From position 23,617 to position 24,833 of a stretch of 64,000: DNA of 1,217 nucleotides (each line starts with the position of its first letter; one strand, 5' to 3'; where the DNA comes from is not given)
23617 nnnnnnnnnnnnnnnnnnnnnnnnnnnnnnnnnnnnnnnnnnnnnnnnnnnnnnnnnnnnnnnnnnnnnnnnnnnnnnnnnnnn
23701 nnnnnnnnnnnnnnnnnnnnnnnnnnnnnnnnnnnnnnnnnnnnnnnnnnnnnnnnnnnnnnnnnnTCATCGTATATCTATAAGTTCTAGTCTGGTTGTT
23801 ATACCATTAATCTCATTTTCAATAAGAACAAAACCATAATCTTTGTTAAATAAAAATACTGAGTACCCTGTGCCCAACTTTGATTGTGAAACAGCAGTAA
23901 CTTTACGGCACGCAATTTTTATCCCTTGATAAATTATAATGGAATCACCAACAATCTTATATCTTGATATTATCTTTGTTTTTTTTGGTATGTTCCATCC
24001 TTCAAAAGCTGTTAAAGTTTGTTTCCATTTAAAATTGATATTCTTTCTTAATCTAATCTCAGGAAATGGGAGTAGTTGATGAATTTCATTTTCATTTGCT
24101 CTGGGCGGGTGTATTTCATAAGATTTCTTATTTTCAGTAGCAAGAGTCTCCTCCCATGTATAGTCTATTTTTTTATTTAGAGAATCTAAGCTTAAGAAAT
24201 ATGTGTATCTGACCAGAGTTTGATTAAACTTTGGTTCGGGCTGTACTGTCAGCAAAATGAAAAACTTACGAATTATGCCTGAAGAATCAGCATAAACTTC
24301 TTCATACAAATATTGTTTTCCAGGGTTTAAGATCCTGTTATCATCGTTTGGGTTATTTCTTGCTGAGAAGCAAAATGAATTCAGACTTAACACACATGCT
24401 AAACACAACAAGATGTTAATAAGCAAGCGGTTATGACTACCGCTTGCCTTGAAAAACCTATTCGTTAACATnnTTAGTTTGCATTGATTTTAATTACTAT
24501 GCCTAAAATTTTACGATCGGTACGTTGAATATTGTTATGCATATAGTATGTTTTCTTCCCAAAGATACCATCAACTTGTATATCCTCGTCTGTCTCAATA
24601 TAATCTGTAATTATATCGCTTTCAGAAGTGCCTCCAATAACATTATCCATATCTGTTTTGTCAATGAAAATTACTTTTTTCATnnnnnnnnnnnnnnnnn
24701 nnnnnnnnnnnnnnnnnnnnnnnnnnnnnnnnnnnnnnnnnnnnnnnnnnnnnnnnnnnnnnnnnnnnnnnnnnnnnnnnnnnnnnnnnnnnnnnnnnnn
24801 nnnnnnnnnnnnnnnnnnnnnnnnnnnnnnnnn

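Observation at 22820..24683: GG-leader peptide + unknown secreted protein + ATP-grasp enzyme: a graspetide-like cassette with an unrecognised core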

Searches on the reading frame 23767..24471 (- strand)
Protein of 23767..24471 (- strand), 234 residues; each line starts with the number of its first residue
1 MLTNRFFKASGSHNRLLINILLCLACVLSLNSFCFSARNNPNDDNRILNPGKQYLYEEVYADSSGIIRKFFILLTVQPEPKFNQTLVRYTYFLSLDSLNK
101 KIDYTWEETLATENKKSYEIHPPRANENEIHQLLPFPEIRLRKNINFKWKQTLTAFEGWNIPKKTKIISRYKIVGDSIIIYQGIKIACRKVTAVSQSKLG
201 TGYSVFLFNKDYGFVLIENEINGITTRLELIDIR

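Call 3: search_protein_families(library=pfam, proteins=[window:23767-24471:-], max_evalue=1)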
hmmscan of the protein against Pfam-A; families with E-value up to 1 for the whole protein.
window:23767-24471:- (234 aa): 0 families

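Call 4: search_protein_families(library=ncbifam, proteins=[window:23767-24471:-], max_evalue=1)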
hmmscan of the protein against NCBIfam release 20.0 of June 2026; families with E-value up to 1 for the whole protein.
window:23767-24471:- (234 aa): 1 family
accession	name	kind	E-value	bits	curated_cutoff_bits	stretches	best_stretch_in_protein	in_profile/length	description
NF047467.1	PlasmgnRcptrLp30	equivalog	0.0045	16.2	450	1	59-130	112-180/279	plasminogen-binding receptor Lp30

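Call 22: find_homologous_proteins(query=window:23767-24471:-)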
Query window:23767-24471:- (234 aa): 22 proteins with E <= 0.001 among 260 candidates.
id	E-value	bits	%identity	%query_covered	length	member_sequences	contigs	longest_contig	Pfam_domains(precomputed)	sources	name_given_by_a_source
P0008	1.9e-153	526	100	100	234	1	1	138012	-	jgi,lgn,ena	-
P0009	4.8e-114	397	99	77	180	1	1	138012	-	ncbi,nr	ncbi:MAG: hypothetical protein M0Q90_04230 [Bacteroidales bacterium]|nr:hypothetical protein [Bacter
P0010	2.2e-106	372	70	97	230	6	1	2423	-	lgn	-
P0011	5.1e-106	371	71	97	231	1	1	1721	-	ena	-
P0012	1.2e-105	370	71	97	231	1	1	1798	-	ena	-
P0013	4.4e-105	368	71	97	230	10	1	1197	-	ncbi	-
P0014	1.2e-104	367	70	97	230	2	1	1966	-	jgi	jgi:hypothetical protein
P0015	5.7e-104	365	71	97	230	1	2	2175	-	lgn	-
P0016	1.5e-103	363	70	97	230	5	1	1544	-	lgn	-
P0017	2.0e-102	359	68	97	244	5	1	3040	-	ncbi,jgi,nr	ncbi:MAG: hypothetical protein RBT49_18655 [Bacteroidales bacterium]|jgi:hypothetical protein|nr:hyp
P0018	5.4e-102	358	69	97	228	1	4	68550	-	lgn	-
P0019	2.7e-101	356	67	97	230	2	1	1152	-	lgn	-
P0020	1.6e-99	350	68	97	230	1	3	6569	-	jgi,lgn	jgi:hypothetical protein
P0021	1.9e-81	291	77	70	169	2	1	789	-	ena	-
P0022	1.7e-64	235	51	99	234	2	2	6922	-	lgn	-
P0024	1.1e-58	216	49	91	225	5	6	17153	-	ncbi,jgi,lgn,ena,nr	ncbi:MAG TPA: hypothetical protein PK855_10675 [Bacteroidales bacterium]|nr:hypothetical protein [Ba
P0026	2.5e-58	215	52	85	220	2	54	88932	-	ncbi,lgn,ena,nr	ncbi:MAG: hypothetical protein KUL83_09830 [Lentimicrobium sp.]|nr:hypothetical protein [Lentimicrob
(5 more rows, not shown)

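Call 24: find_encoding_contigs(protein=P0026, flank=7000, max_places=3)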
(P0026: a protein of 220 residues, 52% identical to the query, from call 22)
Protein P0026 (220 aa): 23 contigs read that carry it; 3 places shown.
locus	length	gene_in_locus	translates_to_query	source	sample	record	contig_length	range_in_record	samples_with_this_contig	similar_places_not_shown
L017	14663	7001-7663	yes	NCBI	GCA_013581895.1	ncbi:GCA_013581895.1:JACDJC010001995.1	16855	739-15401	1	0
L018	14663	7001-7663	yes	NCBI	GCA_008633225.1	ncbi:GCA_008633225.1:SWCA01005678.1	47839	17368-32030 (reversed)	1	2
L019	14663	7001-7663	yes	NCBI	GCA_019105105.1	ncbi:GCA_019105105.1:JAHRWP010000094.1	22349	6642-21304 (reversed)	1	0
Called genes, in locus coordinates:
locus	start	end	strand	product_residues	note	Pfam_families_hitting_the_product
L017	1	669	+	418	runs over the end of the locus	-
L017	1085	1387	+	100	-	PF01909:NTP_transf_2, PF18765:Polbeta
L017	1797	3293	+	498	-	PF00999:Na_H_Exchanger, PF02080:TrkA_C (weak)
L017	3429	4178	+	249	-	PF00005:ABC_tran, PF13304:AAA_21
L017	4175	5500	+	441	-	-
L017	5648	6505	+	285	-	PF13489:Methyltransf_23, PF08241:Methyltransf_11, PF13649:Methyltransf_25 (weak), PF13847:Methyltransf_31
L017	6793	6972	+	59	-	-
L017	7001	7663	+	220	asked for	-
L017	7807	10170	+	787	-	PF00246:Peptidase_M14, PF20773:InhA-like_MAM, PF18962:Por_Secre_tail (weak)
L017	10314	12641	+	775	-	-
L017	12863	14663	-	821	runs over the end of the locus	-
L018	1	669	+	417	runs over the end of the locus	-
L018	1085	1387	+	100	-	PF01909:NTP_transf_2, PF18765:Polbeta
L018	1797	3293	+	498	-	PF00999:Na_H_Exchanger, PF02080:TrkA_C (weak)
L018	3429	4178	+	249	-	PF00005:ABC_tran, PF13304:AAA_21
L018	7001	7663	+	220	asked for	-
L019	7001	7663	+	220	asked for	-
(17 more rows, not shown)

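Call 25: find_encoding_contigs(protein=P0024, flank=7000, max_places=3)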
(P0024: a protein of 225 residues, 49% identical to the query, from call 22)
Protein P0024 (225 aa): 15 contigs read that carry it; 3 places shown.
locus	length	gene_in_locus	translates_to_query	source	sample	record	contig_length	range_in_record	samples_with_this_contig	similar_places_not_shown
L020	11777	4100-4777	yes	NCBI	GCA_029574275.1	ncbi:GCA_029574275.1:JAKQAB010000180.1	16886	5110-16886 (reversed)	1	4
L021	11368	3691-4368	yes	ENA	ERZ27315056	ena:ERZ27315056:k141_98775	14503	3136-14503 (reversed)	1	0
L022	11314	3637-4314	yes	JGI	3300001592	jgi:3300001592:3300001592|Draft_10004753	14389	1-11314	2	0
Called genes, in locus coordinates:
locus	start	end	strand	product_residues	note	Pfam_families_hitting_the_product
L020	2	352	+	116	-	?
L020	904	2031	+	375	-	PF13651:EcoRI_methylase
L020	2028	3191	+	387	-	PF03235:GmrSD_N, PF01844:HNH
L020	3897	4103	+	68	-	-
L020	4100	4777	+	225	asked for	-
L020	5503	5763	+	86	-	-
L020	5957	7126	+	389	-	PF13715:CarbopepD_reg_2 (weak)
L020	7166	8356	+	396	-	PF05147:LANC_like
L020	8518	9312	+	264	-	PF02273:Acyl_transf_2 (weak), PF02129:Peptidase_S15, PF00561:Abhydrolase_1, PF12146:Hydrolase_4, PF00326:Peptidase_S9 (weak)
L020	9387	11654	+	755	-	PF04738:Lant_dehydr_N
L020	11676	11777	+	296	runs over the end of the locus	PF14028:Lant_dehydr_C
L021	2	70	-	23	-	?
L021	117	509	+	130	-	-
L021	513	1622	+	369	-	PF13651:EcoRI_methylase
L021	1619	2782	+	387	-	PF03235:GmrSD_N, PF01844:HNH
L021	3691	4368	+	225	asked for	-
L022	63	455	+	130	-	-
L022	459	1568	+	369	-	PF13651:EcoRI_methylase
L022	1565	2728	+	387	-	PF03235:GmrSD_N, PF01844:HNH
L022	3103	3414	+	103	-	-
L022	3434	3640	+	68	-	-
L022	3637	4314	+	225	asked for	-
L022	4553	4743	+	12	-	-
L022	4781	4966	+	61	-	-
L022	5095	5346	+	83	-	-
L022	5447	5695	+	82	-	-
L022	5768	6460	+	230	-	-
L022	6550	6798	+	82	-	-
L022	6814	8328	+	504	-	PF04055:Radical_SAM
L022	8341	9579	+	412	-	-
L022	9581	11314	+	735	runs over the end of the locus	PF03412:Peptidase_C39, PF00664:ABC_membrane, PF00005:ABC_tran, PF02463:SMC_N (faint)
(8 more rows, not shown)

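Call 37: predict_structure(alignment_id=A2)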
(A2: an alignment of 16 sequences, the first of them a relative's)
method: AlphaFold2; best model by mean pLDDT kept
length: 234 residues; sequences in the alignment: 16
mean_pLDDT: 70.5   pTM: 0.64
mean pLDDT of the five models: 70.5, 69.8, 67.8, 67.3, 66.5
residues with pLDDT >= 90: 20; 70-90: 117; 50-70: 50; < 50: 47
segments of 3 or more residues with pLDDT < 50: 1-9, 34-39, 82-84, 106-123, 125-131
pLDDT, mean of each block of 10 residues (from residue 1): 45 71 78 50 58 84 81 70 56 74 54 44 47 56 84 67 78 91 90 84 86 85 82 87
secondary structure, 60 per line:
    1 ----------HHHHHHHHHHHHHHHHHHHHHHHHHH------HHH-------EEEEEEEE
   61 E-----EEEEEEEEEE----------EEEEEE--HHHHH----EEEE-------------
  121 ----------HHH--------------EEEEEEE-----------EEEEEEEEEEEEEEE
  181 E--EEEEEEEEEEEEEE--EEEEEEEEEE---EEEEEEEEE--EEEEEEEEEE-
elements in order: H11-36 E53-61 E67-76 E87-92 H95-99 E104-107 E148-154 E166-181 E184-197 E200-209 E213-221 E224-233
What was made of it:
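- On LolA/YmcC-like exported half-barrel proteins: AF2 pLDDT is 70.5, with the conserved WEETLA...HPPR region below 50 (call 37).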

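Call 41: fold_search(model_id=the predicted structure, library=pdb)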
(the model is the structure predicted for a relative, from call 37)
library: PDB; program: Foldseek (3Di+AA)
matches with E <= 10: 747; with E <= 0.001: 3
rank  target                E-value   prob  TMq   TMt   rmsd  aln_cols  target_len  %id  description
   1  3fzx                  8.6e-05  1.00  0.34  0.37  12.7       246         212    8  CRYSTAL STRUCTURE OF A PUTATIVE EXPORTED PROTEIN WITH YMCC-LIKE FOLD (BF2203) FROM BACTEROIDES FRAGILIS NCTC 9343 AT 2.2 (released 2009-02-03)
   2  2in5_B                7.2e-04  1.00  0.34  0.40  12.0       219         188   11  Crystal Structure of the hypothetical lipoprotein YmcC from Escherichia coli (K12), Northeast Structural Genomics targ (released 2006-11-07)
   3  9azz_A                9.0e-04  0.98  0.25  0.30  10.1       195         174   10  Crystal structure of outer membrane lipoprotein carrier protein (LolA) from Ehrlichia ruminantium (released 2024-03-20)
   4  3buu_B                1.0e-03  0.97  0.29  0.31  15.6       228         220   13  Crystal structure of LolA superfamily protein NE2245 from Nitrosomonas europaea (released 2008-01-22)
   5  6e7o_B                1.1e-03  1.00  0.30  0.39   9.3       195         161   13  Crystal structure of deglycosylated human EPDR1 (released 2019-01-23)
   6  2in5_A                1.2e-03  1.00  0.36  0.41  13.9       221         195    8  Crystal Structure of the hypothetical lipoprotein YmcC from Escherichia coli (K12), Northeast Structural Genomics targ (released 2006-11-07)
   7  9tp6_B                3.6e-03  0.89  0.27  0.27  14.2       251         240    9  Structure of LolA3 from Porphyromonas gingivalis (released 2026-02-18)
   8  9c89                  7.5e-03  0.91  0.26  0.33   9.6       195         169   11  Crystal structure of outer membrane lipoprotein carrier protein (LolA) from Ehrlichia chaffeensis (released 2024-06-19)
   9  9tp6_A                8.8e-03  0.84  0.26  0.26  12.9       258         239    8  Structure of LolA3 from Porphyromonas gingivalis (released 2026-02-18)
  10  3wjt                  9.3e-03  0.77  0.26  0.32  13.1       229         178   13  Crystal structure of the L68D variant of mLolB (released 2014-03-05)
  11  4z48_A                9.3e-03  0.77  0.28  0.28  10.6       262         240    8  Crystal structure of a DUF1329 family protein (DESPIG_00262) from Desulfovibrio piger ATCC 29098 at 1.75 A resolution (released 2015-04-22)
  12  8cm1                  2.0e-02  0.77  0.24  0.29  14.0       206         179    9  Lol B - Localization of lipoprotein B from Vibrio cholera (released 2023-06-21)
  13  6e8a_A                3.4e-02  0.33  0.12  0.17  12.1       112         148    8  Crystal structure of DcrB from Salmonella enterica at 1.92 Angstroms resolution (released 2018-10-31)
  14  2ich_A                4.1e-02  0.23  0.18  0.14  18.3       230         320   10  CRYSTAL STRUCTURE OF A PUTATIVE ATTH (NE1406) FROM NITROSOMONAS EUROPAEA AT 2.00 A RESOLUTION (released 2006-10-03)
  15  8i34_A                5.1e-02  0.84  0.31  0.39  10.5       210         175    8  The crystal structure of EPD-BCP1 from a marine sponge (released 2023-08-16)
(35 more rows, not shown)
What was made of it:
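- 23767..24471 (-): 234-aa exported protein of an undescribed family, with invariant motifs WEETLA, HPPR, LPFPE and I-N-IN. Its role is inferred to be immunity/binding or extracytoplasmic maturation. AF2 pLDDT is 70.5, with weak YmcC/LolA-like fold matches (calls 37, 41).
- Its fold is beta-rich with weak LolA/YmcC-like matches (calls 37, 41).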

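Call 81: search_solved_structures(query=A2, max_evalue=10)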
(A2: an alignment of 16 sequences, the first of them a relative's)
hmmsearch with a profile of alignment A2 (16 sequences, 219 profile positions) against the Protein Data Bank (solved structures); distinct sequences matched with E-value up to 10: 0.

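Call 82: search_protein_families(library=pfam, alignment_id=A2, max_evalue=1)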
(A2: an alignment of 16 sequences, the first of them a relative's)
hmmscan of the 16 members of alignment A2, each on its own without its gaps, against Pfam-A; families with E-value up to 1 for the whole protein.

A. member 1, P0008 (234 aa): 0 families

B. families by the number of members that match (of 16 scanned): 2 families
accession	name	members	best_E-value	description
PF18828.6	LPD15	1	0.028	Large polyvalent-protein-associated domain 15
PF14730.11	DUF4468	1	0.14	Domain of unknown function (DUF4468) with TBP-like fold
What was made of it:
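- Tried and rejected: Nothing was found (calls 81, 82).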

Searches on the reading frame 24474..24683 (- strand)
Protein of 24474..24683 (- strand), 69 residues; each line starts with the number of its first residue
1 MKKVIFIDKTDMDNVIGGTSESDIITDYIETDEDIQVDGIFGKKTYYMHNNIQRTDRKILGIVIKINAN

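Call 3: search_protein_families(library=pfam, proteins=[window:24474-24683:-], max_evalue=1)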
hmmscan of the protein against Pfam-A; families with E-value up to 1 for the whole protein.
window:24474-24683:- (69 aa): 1 family
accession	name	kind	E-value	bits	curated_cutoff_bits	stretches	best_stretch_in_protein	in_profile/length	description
PF09374.15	PG_binding_3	-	0.23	12.1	24.6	1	32-46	14-28/76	Predicted Peptidoglycan domain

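Call 4: search_protein_families(library=ncbifam, proteins=[window:24474-24683:-], max_evalue=1)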
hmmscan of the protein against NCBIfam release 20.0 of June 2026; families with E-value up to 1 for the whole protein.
window:24474-24683:- (69 aa): 1 family
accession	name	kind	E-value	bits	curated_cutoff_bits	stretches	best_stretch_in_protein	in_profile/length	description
NF033077.0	AAC_6p_A30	exception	0.078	12.9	255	1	16-66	46-95/129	aminoglycoside 6'-N-acetyltransferase AAC(6')-30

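Call 55: find_homologous_proteins(query=A4, max_evalue=0.01)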
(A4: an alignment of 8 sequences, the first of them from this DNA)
Query A4 (8 sequences) (69 aa, profile of the alignment): 13 proteins with E <= 0.01 among 92 candidates.
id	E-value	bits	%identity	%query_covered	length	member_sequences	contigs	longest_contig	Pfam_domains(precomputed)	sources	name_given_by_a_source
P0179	4.3e-34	134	78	97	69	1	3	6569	-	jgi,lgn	jgi:hypothetical protein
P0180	7.4e-34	133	77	100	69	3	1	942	-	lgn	-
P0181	5.9e-33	131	77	100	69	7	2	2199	-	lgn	-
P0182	6.1e-33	130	73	97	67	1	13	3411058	-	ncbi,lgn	ncbi:hypothetical protein MASR2M12_07600 [Bacteroidales bacterium]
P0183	1.8e-32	129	100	100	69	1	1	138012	-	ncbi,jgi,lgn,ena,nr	ncbi:MAG: hypothetical protein M0Q90_04235 [Bacteroidales bacterium]|nr:hypothetical protein [Bacter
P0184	1.0e-31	127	73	97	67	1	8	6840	-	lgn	-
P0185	1.1e-31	127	72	97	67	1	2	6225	-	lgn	-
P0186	4.2e-30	121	72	97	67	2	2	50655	-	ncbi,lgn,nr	ncbi:MAG: hypothetical protein Q8J88_02945 [Bacteroidales bacterium]|nr:hypothetical protein [Bacter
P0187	3.1e-27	112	73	86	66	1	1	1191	-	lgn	-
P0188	1.1e-26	110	64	97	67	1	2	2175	-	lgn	-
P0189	5.9e-25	105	49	99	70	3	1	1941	-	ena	-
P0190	3.4e-23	99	44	86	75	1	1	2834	-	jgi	jgi:hypothetical protein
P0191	3.4e-21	93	59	25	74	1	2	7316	-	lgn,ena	-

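Call 56: find_encoding_contigs(protein=P0186, flank=9000, max_places=2)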
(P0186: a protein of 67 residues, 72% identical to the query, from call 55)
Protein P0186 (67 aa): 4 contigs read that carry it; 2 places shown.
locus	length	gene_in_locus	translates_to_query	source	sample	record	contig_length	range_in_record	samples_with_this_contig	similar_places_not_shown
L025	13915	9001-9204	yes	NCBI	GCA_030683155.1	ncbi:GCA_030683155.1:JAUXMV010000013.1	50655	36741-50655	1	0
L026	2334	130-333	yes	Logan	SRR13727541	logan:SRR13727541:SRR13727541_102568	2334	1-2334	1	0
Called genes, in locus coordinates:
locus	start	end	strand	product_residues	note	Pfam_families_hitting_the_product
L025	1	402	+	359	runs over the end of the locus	PF01264:Chorismate_synt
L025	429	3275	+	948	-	PF05170:AsmA, PF28068:Scy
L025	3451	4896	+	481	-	PF01370:Epimerase, PF05368:NmrA, PF07993:NAD_binding_4 (faint), PF13460:NAD_binding_10, PF11066:DUF2867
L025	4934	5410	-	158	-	-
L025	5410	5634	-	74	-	PF12843:QSregVF_b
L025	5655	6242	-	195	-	PF01569:PAP2, PF14378:PAP2_3 (weak)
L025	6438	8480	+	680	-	-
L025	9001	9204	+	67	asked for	-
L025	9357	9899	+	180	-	-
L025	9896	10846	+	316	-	-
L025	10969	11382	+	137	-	PF03412:Peptidase_C39, PF13529:Peptidase_C39_2 (faint)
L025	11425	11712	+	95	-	-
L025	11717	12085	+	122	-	PF05717:TnpB_IS66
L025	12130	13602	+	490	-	PF13007:LZ_Tnp_IS66, PF03050:DDE_Tnp_IS66, PF13817:DDE_Tnp_IS66_C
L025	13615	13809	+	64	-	-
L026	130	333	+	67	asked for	-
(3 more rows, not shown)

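Call 75: predict_structure(alignment_id=A6)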
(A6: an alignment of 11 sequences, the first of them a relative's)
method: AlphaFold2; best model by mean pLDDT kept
length: 69 residues; sequences in the alignment: 11
mean_pLDDT: 54.3   pTM: 0.35
mean pLDDT of the five models: 54.3, 50.4, 50.4, 45.9, 44.6
residues with pLDDT >= 90: 0; 70-90: 2; 50-70: 44; < 50: 23
segments of 3 or more residues with pLDDT < 50: 1-18, 67-69
pLDDT, mean of each block of 10 residues (from residue 1): 40 46 57 64 63 59 51
secondary structure, 60 per line:
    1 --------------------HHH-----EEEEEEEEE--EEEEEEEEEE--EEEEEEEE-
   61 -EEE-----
elements in order: E29-37 E40-49 E52-59 E62-64
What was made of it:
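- The AF2 model of the peptide has low confidence (pLDDT 54, call 75).
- Tried and rejected: It is too weak to assign ring partners (call 75).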
